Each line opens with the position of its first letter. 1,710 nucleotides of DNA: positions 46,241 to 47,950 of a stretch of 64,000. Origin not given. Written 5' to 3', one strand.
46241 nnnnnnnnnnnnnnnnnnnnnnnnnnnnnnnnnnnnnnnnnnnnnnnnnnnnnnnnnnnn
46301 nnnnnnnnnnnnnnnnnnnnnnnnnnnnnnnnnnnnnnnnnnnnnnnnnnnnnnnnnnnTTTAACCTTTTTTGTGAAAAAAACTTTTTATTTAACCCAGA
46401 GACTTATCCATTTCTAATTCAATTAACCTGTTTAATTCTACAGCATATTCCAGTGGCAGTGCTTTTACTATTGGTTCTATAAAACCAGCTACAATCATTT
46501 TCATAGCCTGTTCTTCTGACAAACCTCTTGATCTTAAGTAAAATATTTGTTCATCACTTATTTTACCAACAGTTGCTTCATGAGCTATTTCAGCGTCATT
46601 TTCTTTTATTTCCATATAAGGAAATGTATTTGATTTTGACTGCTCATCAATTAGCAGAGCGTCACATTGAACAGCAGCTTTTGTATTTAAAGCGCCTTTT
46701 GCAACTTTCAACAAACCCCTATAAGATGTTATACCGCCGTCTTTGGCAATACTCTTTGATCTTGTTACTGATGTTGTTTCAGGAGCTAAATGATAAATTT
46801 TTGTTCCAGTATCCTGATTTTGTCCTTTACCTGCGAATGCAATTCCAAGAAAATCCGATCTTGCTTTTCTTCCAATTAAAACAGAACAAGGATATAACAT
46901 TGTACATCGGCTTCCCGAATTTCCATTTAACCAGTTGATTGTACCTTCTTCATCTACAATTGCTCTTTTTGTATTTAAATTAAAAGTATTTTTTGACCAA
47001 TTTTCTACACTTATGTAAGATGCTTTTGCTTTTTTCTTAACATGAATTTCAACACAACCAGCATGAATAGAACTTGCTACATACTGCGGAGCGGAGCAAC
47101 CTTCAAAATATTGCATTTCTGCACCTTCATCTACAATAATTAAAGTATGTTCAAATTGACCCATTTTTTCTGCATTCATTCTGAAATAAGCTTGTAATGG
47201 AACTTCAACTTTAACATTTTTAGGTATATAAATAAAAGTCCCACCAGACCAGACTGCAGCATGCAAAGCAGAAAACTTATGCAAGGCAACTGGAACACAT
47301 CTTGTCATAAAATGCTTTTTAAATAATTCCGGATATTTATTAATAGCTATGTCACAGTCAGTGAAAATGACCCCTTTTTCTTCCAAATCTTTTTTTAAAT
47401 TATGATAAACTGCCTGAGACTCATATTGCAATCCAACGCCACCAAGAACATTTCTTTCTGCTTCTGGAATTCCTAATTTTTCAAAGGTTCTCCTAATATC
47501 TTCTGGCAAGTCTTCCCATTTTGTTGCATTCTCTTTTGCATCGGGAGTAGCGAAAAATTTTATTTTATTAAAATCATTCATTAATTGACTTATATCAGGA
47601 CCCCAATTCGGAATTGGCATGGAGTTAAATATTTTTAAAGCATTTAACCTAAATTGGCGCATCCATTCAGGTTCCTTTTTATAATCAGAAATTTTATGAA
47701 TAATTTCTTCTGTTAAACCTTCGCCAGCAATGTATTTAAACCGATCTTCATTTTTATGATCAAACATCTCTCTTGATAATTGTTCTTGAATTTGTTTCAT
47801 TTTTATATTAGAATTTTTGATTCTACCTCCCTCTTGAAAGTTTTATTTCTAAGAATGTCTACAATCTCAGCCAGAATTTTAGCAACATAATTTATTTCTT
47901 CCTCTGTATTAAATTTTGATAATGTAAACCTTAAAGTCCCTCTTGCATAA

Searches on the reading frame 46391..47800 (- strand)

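Call 33: search_protein_families(library=pfam, proteins=[window:46391-47800:-], max_evalue=0.00001)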
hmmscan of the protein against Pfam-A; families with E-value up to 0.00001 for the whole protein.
window:46391-47800:- (469 aa): 2 families
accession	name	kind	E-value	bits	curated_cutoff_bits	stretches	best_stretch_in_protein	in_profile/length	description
PF01458.23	SUFBD_core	-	4.8e-81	272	27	1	206-440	1-232/232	SUF system FeS cluster assembly, SufBD core domain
PF19295.5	SufBD_N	-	8.9e-07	29.2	23.5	1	136-203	105-171/172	SufBD protein N-terminal region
